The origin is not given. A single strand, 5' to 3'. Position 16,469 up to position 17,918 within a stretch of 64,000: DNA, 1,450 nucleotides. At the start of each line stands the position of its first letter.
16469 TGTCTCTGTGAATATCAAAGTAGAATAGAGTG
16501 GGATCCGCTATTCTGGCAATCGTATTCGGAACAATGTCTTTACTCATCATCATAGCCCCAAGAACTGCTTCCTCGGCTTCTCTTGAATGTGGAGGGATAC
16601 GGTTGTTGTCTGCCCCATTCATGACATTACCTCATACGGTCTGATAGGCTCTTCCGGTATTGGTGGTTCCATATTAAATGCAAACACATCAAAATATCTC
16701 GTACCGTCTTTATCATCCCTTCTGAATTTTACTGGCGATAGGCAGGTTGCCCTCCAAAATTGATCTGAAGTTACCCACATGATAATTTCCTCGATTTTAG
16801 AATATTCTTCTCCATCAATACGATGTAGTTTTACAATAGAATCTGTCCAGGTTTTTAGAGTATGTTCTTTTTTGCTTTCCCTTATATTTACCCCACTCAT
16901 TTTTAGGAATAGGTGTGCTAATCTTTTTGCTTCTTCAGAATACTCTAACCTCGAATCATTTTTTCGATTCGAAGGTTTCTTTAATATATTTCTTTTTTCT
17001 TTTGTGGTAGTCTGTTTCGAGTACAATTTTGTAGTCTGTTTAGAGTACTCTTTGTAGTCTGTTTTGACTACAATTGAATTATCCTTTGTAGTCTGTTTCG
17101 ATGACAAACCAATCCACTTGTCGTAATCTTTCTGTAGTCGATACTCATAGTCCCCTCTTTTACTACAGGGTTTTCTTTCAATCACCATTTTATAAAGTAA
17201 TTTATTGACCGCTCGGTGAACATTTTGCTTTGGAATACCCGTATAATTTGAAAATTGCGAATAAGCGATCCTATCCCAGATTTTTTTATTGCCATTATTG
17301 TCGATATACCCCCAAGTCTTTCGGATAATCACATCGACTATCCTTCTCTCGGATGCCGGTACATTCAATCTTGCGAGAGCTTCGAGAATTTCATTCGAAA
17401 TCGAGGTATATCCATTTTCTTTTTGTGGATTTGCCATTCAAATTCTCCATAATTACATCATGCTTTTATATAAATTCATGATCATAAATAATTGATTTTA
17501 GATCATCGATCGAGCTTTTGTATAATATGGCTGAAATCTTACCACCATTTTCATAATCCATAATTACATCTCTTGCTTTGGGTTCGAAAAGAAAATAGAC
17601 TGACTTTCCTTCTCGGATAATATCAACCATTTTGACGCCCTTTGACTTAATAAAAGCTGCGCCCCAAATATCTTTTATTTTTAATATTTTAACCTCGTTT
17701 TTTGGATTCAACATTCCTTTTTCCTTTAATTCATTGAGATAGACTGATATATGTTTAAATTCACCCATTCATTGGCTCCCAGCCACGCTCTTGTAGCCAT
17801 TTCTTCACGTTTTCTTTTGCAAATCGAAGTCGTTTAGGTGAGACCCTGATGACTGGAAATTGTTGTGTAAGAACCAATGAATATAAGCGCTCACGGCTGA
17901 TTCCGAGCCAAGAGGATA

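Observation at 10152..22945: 12.7-kb integrative, self-replicating element in tRNA-Leu(CAA) bounded by an exact 26-bp direct repeat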

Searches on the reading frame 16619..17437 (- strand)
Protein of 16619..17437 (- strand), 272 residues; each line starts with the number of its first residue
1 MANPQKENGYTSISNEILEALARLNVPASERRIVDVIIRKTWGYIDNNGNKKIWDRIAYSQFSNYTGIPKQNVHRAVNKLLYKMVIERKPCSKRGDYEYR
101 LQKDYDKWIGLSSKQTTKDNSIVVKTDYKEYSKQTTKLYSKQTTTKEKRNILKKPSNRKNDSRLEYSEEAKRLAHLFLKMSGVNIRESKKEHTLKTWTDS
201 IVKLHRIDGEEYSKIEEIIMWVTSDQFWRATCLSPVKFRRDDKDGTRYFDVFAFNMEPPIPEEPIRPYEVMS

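Call 7: search_protein_families(library=pfam, proteins=[window:16619-17437:-], max_evalue=0.01)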
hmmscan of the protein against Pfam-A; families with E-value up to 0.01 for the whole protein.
window:16619-17437:- (272 aa): 1 family
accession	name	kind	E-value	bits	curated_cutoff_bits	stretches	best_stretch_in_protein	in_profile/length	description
PF04492.19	Phage_rep_O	-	5.9e-15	56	28.7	1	6-107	5-94/95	Bacteriophage replication protein O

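Call 9: search_protein_families(library=phrogs, proteins=[window:16619-17437:-], max_evalue=0.01)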
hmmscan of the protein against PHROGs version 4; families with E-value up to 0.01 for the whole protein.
window:16619-17437:- (272 aa): 12 families
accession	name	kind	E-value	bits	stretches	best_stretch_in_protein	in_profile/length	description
phrog_277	-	DNA, RNA and nucleotide metabolism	5.5e-22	79.4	2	7-165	26-176/318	replication initiation O-like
phrog_678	-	DNA, RNA and nucleotide metabolism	5.8e-19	69.8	1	6-163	28-212/346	replication initiation O-like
phrog_16826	-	DNA, RNA and nucleotide metabolism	3.7e-15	57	1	1-206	2-200/341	DnaD-like helicase loader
phrog_2514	-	DNA, RNA and nucleotide metabolism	1.9e-14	54.6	1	71-240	76-233/270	DnaD-like helicase loader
phrog_2365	-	DNA, RNA and nucleotide metabolism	8.2e-14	53.2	1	7-181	26-195/232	replication initiation O-like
phrog_4880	-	DNA, RNA and nucleotide metabolism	5e-10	40.3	1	112-240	108-251/304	replisome organizer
phrog_2357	-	unknown function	5.3e-10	40.3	1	159-240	9-88/124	-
phrog_391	-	DNA, RNA and nucleotide metabolism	1.4e-08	35.8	1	121-239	143-257/298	replication initiation O-like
phrog_22834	-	unknown function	5.1e-07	30.3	1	182-241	169-228/310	-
phrog_345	-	DNA, RNA and nucleotide metabolism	0.00059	20.6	1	7-164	24-181/297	replication initiation O-like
phrog_9773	-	DNA, RNA and nucleotide metabolism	0.0021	18.8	1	113-240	132-268/288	replication initiation O-like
phrog_18020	-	DNA, RNA and nucleotide metabolism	0.0025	18.7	1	36-181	39-188/248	replication initiation O-like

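Call 34: find_related_loci(query=window:16619-17437:-, collection=viral_contigs, flank=10000)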
Query window:16619-17437:- (272 aa) in viral_contigs; peptide patterns used: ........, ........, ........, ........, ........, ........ (x = any residue, [..] = any of these).
69 stretches matched a pattern; 52 encode a relative of the query (tblastn E <= 1e-3); 52 distinct loci.
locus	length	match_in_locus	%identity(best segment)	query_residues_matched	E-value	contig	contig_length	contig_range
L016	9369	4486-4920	42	1-148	8e-27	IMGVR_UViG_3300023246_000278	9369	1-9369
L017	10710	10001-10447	46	1-148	2e-26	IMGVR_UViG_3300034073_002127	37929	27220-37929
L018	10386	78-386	47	1-109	6e-26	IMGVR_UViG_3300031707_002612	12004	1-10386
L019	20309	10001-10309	47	1-109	6e-26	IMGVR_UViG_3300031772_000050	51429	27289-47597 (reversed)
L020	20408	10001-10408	41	1-154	2e-25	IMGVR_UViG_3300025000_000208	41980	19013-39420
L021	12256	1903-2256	45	1-124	6e-25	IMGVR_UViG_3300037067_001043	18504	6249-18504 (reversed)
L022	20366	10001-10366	43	1-127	1e-24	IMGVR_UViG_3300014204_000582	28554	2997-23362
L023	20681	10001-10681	35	1-240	1e-24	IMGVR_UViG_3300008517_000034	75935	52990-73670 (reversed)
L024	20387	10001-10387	42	1-134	2e-24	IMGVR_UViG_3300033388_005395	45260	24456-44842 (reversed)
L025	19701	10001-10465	36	1-163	1e-23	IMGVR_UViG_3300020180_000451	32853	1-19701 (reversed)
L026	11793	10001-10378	38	1-133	4e-23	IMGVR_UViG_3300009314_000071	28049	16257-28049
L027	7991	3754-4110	38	1-126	3e-22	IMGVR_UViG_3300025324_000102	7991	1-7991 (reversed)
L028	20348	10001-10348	43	1-122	5e-22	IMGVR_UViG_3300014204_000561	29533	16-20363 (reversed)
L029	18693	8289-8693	41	1-146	2e-21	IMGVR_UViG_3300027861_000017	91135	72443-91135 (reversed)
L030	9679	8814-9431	29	1-239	3e-21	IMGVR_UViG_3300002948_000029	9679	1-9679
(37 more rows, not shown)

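Call 44: find_homologous_proteins(query=window:16619-17437:-, max_evalue=1e-10)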
Query window:16619-17437:- (272 aa): 112 proteins with E <= 1e-10 among 312 candidates.
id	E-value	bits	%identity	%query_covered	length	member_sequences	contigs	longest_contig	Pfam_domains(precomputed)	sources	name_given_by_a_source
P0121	1.3e-176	603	99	100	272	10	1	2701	PF04492.20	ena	-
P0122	1.8e-130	452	75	99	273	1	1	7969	PF04492.20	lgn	-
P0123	3.1e-128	445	74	100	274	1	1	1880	PF04492.20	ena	-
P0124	4.3e-128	444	73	99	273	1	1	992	PF04492.20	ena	-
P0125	1.2e-114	400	65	100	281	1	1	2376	PF04492.20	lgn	-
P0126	5.3e-114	398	66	100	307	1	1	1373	PF04492.20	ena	-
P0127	2.1e-106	373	65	100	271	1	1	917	PF04492.20,PF09202.18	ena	-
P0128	5.7e-100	352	61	100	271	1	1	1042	PF04492.20,PF09202.18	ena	-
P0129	1.7e-89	318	58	100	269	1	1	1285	PF04492.20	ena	-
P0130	1.2e-88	315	59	100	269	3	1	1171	PF04492.20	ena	-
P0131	2.6e-85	304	57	100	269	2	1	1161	PF04492.20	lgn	-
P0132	2.2e-83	298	60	81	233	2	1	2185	PF04492.20,PF09202.18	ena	-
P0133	2.2e-65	239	61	68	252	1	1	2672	PF04492.20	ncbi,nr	ncbi:MAG: replication protein, partial [Deltaproteobacteria bacterium]|nr:replication protein [Delta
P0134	3.4e-33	133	51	55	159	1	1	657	PF04492.20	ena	-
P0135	7.2e-33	132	38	94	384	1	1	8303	PF04492.20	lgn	-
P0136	5.6e-25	106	40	88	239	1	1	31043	PF04492.20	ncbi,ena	-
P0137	1.8e-24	105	44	54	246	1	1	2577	PF04492.20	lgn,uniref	uniref:Putative DNA replication initiation protein n=1 Tax=viral metagenome TaxID=1070528 RepID=A0A6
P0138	1.6e-23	102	48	43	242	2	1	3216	PF04492.20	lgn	-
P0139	2.6e-23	101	48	47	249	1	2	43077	PF04492.20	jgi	jgi:phage replication O-like protein O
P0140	3.2e-22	97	42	54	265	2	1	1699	PF04492.20,PF12802.14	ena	-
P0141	3.2e-22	97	45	50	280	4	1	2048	PF04492.20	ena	-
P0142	3.6e-22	97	39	73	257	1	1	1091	PF04492.20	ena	-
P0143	1.0e-21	96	43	56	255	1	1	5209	PF04492.20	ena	-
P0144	4.2e-21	94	44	57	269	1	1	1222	PF04492.20,PF09524.16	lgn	-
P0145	4.4e-21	94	39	81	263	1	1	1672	PF04492.20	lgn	-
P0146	5.1e-21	93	33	88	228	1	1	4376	PF04492.20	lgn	-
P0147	5.3e-21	93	36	83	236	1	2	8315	PF04492.20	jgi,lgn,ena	-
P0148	5.6e-21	93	50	43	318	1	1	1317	PF04492.20,PF01844.30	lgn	-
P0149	7.0e-21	93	42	60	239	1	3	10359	PF04492.20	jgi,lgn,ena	-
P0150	3.3e-20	91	44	52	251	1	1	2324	PF04492.20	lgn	-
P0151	6.0e-20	90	38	76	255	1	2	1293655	PF04492.20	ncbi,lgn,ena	-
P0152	1.4e-19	89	48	44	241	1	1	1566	PF04492.20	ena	-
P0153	2.2e-19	88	50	40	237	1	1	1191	PF04492.20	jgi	jgi:phage replication O-like protein O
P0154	3.2e-19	87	43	54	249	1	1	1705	PF04492.20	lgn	-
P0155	3.5e-19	87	49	40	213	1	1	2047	PF04492.20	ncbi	-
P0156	9.0e-19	86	38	68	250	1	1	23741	PF04492.20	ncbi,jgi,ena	-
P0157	1.3e-18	85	47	43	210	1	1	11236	PF04492.20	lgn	-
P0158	1.5e-18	85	40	56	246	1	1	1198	PF04492.20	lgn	-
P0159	1.5e-18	85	41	54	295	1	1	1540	PF04492.20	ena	-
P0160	1.5e-18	85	42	54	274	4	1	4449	PF04492.20,PF09524.16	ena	-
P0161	2.4e-18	85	48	40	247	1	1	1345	PF04492.20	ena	-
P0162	2.9e-18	84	43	56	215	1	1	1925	PF04492.20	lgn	-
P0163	3.5e-18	84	45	49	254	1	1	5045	PF04492.20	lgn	-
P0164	4.0e-18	84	39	55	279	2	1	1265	PF04492.20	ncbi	-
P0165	4.0e-18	84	44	54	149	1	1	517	PF04492.20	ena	-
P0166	4.5e-18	84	47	43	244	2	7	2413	PF04492.20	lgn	-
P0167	5.4e-18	83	47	43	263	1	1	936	PF04492.20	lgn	-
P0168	6.1e-18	83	43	54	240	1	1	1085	PF04492.20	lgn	-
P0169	8.1e-18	83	46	42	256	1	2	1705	PF04492.20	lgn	-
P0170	1.2e-17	82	36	60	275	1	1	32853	PF04492.20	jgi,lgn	-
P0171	1.2e-17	82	49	40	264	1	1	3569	PF04492.20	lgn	-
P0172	1.4e-17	82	41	57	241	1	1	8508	PF04492.20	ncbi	-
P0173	1.6e-17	82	39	54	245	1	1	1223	PF04492.20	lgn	-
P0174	2.4e-17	81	32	88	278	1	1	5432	PF04492.20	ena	-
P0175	3.2e-17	81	34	76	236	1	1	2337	PF04492.20,PF12802.14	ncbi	-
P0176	4.0e-17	81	37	56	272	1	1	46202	PF04492.20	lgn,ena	-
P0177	5.2e-17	80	48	43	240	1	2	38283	PF04492.20,PF09524.16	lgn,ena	-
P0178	5.4e-17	80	41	54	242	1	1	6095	PF04492.20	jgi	jgi:phage replication O-like protein O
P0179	5.7e-17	80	36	57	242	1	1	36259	PF04492.20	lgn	-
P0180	6.3e-17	80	47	41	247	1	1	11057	PF04492.20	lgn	-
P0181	7.2e-17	80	43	44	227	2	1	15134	PF04492.20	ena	-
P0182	9.1e-17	79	46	43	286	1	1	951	PF04492.20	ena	-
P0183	9.3e-17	79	40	54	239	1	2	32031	PF04492.20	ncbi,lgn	-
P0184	1.1e-16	79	46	42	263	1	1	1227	PF04492.20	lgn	-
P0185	1.1e-16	79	41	42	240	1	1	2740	PF04492.20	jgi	-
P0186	1.2e-16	79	47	41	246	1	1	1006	PF04492.20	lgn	-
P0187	1.4e-16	79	40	59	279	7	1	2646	PF04492.20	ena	-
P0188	1.4e-16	79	45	43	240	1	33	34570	PF04492.20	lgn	-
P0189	1.7e-16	79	45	42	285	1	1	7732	PF04492.20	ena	-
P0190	1.9e-16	78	40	55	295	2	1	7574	PF04492.20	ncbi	-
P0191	2.1e-16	78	46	42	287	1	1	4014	PF04492.20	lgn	-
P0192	2.8e-16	78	36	60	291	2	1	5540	PF04492.20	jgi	jgi:phage replication O-like protein O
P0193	3.1e-16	78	44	48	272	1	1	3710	PF04492.20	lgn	-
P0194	3.2e-16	78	48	40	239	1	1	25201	PF04492.20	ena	-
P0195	4.3e-16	77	37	68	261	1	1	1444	PF04492.20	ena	-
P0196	7.5e-16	76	45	40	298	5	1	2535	PF04492.20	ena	-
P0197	2.0e-15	75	45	43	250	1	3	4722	PF04492.20,PF09524.16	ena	-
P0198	3.0e-15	74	44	40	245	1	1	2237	PF04492.20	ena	-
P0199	4.4e-15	74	46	40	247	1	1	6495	PF04492.20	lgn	-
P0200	5.3e-15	74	29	88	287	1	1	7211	PF04492.20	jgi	jgi:phage replication O-like protein O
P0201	1.5e-14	72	33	72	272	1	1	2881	PF04492.20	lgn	-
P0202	1.5e-14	72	32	92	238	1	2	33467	PF04492.20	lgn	-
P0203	1.7e-14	72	39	54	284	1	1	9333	PF04492.20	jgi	jgi:phage replication O-like protein O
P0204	3.5e-14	71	38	57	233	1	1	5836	PF04492.20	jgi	-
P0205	3.7e-14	71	39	54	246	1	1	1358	PF04492.20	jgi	jgi:phage replication O-like protein O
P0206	5.0e-14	70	28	88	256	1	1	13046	PF04492.20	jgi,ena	-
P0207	7.1e-14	70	43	40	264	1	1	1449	PF04492.20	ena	-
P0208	7.7e-14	70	43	40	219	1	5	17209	PF04492.20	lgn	-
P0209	9.6e-14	69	43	46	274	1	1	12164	PF04492.20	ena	-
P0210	1.5e-13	69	39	54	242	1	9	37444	PF04492.20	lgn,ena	-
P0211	1.6e-13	69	37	54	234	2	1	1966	PF04492.20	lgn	-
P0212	2.4e-13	68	42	47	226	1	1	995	PF04492.20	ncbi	-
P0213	6.9e-13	67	38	54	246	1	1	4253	PF04492.20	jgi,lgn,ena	-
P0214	9.4e-13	66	42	49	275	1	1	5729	PF04492.20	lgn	-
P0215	1.0e-12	66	43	40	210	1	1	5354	PF04492.20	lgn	-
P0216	1.5e-12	66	37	44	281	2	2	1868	PF04492.20,PF13545.13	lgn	-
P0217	2.0e-12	65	41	40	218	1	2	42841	PF04492.20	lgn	-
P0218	2.9e-12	65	38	40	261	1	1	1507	PF04492.20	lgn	-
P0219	4.6e-12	64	34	65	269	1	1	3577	PF04492.20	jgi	jgi:phage replication O-like protein O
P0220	6.5e-12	63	36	55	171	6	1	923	PF04492.20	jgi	-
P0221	7.6e-12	63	41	40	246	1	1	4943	PF04492.20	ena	-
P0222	8.2e-12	63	35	57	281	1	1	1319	PF04492.20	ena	-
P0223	1.7e-11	62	30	88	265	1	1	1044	PF04492.20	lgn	-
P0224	2.0e-11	62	41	40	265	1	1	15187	PF04492.20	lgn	-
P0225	2.2e-11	62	43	40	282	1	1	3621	PF04492.20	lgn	-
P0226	2.3e-11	62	37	63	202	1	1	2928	PF04492.20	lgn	-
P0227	2.7e-11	61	36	56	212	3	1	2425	PF04492.20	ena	-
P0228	4.6e-11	61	39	54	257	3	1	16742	PF04492.20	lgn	-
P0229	7.5e-11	60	44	40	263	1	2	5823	PF04492.20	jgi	jgi:phage replication O-like protein O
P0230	8.0e-11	60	35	59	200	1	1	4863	PF04492.20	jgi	jgi:phage replication O-like protein O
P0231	8.6e-11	60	37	62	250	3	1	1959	PF04492.20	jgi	-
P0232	9.5e-11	60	44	40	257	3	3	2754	PF04492.20,PF09524.16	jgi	jgi:phage replication O-like protein O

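Call 45: find_encoding_contigs(protein=P0122, flank=10000, max_places=3)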
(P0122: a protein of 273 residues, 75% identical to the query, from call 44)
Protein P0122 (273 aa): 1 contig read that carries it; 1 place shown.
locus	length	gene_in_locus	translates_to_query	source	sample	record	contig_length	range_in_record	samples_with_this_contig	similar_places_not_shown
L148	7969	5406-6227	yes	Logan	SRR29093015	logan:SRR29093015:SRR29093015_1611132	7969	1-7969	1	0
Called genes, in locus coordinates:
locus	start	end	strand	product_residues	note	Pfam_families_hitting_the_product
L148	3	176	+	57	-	?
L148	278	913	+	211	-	-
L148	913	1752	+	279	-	-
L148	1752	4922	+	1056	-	-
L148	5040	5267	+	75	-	PF18903:DUF5659 (weak)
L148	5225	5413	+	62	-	-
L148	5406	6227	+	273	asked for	PF04492:Phage_rep_O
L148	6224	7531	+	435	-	PF00772:DnaB, PF03796:DnaB_C, PF06745:ATPase, PF13481:AAA_25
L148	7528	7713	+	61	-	PF12728:HTH_17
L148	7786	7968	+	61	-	?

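Call 46: find_encoding_contigs(protein=P0121, flank=10000, max_places=10)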
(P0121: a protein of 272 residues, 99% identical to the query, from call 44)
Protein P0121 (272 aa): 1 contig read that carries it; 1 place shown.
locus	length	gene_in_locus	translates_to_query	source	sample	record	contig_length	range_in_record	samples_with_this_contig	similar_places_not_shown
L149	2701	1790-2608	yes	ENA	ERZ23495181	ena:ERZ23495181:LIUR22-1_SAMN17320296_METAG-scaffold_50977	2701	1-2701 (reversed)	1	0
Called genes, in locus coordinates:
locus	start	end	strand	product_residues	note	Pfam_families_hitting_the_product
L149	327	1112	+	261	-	-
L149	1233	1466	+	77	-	PF12728:HTH_17 (weak)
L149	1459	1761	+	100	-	-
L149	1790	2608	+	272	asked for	PF04492:Phage_rep_O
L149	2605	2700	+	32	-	?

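Call 47: search_protein_families(library=phrogs, proteins=[L148:278-913:+, L148:913-1752:+, L148:1752-4922:+, L148:5040-5267:+, L148:5225-5413:+, L148:7528-7713:+, L148:3-176:+, L148:7786-7968:+], max_evalue=0.01)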
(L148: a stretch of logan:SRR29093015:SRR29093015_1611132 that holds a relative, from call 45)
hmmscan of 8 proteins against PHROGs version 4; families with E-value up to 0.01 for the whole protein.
L148:278-913:+ (211 aa): 0 families

L148:913-1752:+ (279 aa): 0 families

L148:1752-4922:+ (1056 aa): 0 families

L148:5040-5267:+ (75 aa): 0 families

L148:5225-5413:+ (62 aa): 0 families

L148:7528-7713:+ (61 aa): 8 families
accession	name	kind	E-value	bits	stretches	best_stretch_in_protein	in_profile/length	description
phrog_668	-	DNA, RNA and nucleotide metabolism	3e-08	34.6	1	3-59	61-117/181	HTH DNA binding protein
phrog_7338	-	unknown function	1.6e-06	29.3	1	4-58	29-83/87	-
phrog_66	-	integration and excision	2.1e-05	25.4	1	2-57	90-145/412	excisionase and transcriptional regulator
phrog_4745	-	DNA, RNA and nucleotide metabolism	0.00023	22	1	2-57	28-89/107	DNA binding protein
phrog_17942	-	unknown function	0.00063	21.1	1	3-54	71-122/132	-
phrog_25262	-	unknown function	0.0011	19.9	1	6-56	35-85/106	-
phrog_4691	-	integration and excision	0.0025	18.8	1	3-45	16-59/78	excisionase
phrog_1840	-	integration and excision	0.0097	17.4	1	10-58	11-59/90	excisionase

L148:3-176:+ (57 aa): 1 family
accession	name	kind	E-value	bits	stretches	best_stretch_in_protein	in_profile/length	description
phrog_10775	-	tail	1.7e-05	25.7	1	4-56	171-224/237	tail protein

L148:7786-7968:+ (61 aa): 1 family
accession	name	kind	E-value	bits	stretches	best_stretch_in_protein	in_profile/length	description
phrog_1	-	integration and excision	0.0026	18.1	1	6-46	117-154/611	integrase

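Call 48: search_protein_families(library=pfam, proteins=[L148:278-913:+, L148:913-1752:+, L148:1752-4922:+, L148:5040-5267:+, L148:5225-5413:+, L148:7528-7713:+, L148:3-176:+, L148:7786-7968:+], max_evalue=0.01)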
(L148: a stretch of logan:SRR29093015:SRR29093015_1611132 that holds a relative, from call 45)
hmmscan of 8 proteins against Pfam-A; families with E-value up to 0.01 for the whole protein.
L148:278-913:+ (211 aa): 0 families

L148:913-1752:+ (279 aa): 0 families

L148:1752-4922:+ (1056 aa): 0 families

L148:5040-5267:+ (75 aa): 1 family
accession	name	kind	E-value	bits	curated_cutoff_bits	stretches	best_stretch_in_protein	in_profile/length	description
PF18903.5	DUF5659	-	3.2e-07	30.5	23.6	1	3-57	2-59/75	Domain of unknown function (DUF5659)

L148:5225-5413:+ (62 aa): 0 families

L148:7528-7713:+ (61 aa): 2 families
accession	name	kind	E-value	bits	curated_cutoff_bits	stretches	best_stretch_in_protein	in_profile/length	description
PF12728.13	HTH_17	-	1.4e-09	38.5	27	1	5-55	1-50/51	Helix-turn-helix domain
PF05930.18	Phage_AlpA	-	0.00034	20.9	21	1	6-52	4-51/51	Prophage CP4-57 regulatory protein (AlpA)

L148:3-176:+ (57 aa): 1 family
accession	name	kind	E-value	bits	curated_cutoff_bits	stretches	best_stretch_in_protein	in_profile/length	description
PF24175.2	SU10_adaptor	-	0.007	17.3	27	1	5-53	134-185/194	SU10 adaptor protein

L148:7786-7968:+ (61 aa): 0 families

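Call 65: search_dna_similar(query=L148:1752-4922:+, collection=phages, mode=protein, max_evalue=0.001, max_rows=10)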
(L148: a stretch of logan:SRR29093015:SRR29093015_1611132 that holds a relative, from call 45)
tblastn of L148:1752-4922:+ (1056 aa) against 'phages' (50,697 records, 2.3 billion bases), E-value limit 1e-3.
No match.

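Call 111: find_related_loci(query=L148:1752-4922:+, collection=viral_contigs, flank=10000)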
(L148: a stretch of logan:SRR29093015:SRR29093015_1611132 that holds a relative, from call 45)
Query L148:1752-4922:+ (1056 aa) in viral_contigs; peptide patterns used: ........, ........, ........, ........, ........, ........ (x = any residue, [..] = any of these).
12 stretches matched a pattern; 1 encode a relative of the query (tblastn E <= 1e-3); 1 distinct loci.
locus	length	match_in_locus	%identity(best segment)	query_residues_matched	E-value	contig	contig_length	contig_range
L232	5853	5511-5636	44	6-50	2e-7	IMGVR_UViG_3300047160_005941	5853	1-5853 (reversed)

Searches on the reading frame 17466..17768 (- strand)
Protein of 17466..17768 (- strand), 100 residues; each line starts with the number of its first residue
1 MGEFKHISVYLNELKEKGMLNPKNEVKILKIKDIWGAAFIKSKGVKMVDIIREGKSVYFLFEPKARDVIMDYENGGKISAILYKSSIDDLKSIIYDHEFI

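Call 7: search_protein_families(library=pfam, proteins=[window:17466-17768:-], max_evalue=0.01)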
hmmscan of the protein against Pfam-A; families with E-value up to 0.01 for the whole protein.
window:17466-17768:- (100 aa): 1 family
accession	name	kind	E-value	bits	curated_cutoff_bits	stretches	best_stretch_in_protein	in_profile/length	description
PF18903.5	DUF5659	-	3e-05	24.2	23.6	1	30-95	5-74/75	Domain of unknown function (DUF5659)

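Call 9: search_protein_families(library=phrogs, proteins=[window:17466-17768:-], max_evalue=0.01)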
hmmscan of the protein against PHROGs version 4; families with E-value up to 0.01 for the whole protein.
window:17466-17768:- (100 aa): 0 families

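Call 42: search_protein_families(library=padloc, proteins=[window:17466-17768:-], max_evalue=0.1)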
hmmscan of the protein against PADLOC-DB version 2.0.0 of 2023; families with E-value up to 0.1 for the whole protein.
window:17466-17768:- (100 aa): 0 families

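Call 43: search_protein_families(library=ncbifam, proteins=[window:17466-17768:-], max_evalue=0.1)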
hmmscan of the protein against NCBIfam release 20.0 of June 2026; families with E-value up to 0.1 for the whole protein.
window:17466-17768:- (100 aa): 1 family
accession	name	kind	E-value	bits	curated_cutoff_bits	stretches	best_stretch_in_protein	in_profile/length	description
NF053610.1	Sso10a_fam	subfamily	0.075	13.1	60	0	4-25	31-52/64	Sso10a family chromatin protein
